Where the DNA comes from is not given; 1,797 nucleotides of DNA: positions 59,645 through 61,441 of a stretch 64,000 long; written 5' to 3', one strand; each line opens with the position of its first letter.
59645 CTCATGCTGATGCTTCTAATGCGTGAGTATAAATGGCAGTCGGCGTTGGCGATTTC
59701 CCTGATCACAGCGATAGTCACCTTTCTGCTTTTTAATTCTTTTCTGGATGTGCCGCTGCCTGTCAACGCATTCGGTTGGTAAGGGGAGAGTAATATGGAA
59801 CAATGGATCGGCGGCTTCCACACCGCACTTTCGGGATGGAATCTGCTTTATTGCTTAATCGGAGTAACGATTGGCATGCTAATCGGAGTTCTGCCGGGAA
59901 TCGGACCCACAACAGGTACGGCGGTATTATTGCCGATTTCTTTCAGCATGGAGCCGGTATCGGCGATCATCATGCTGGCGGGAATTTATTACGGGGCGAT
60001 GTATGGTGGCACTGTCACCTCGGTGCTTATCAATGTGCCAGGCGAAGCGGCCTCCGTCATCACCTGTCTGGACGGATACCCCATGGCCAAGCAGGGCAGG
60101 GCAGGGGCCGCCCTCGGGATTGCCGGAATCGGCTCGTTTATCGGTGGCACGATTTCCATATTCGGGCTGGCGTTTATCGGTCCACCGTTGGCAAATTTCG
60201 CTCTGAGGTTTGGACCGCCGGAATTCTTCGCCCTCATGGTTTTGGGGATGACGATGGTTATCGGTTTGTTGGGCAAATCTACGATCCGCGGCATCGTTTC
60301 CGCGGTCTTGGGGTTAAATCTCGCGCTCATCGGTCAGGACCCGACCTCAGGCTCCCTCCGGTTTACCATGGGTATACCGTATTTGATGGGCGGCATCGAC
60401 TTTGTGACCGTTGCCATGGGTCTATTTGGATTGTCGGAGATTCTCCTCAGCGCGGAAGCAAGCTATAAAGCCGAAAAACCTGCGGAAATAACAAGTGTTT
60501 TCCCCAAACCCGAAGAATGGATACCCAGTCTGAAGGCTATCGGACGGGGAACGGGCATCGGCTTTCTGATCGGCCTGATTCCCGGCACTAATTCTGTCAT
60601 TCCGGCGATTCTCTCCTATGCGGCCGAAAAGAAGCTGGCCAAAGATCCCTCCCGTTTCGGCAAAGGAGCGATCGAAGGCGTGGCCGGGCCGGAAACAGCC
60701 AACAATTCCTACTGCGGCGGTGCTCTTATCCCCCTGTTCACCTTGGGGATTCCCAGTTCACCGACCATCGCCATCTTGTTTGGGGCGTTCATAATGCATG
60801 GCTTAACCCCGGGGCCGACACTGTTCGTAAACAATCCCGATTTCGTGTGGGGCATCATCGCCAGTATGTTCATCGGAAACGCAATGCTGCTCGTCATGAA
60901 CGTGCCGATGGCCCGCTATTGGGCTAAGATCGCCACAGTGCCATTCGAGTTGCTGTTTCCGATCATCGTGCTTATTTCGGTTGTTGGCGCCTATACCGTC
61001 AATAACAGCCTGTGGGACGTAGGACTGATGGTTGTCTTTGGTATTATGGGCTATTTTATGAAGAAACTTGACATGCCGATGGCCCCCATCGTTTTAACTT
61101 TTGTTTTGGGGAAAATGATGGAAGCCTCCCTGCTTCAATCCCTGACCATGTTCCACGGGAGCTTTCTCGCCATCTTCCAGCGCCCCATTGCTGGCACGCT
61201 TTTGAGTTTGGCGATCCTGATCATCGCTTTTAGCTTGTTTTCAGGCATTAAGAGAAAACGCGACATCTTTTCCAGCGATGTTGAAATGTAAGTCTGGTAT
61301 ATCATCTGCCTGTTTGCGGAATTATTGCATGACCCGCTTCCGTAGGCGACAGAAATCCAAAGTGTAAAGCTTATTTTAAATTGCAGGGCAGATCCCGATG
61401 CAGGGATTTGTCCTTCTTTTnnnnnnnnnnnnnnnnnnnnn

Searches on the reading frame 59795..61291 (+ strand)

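Call 82: search_protein_families(library=pfam, proteins=[window:59795-61291:+], max_evalue=0.00001)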
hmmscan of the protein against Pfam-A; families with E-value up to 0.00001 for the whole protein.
window:59795-61291:+ (498 aa): 1 family
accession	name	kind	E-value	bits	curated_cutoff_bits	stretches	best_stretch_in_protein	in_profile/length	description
PF01970.21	TctA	-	2.7e-160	534.1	28.9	1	17-434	1-423/423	Tripartite tricarboxylate transporter TctA family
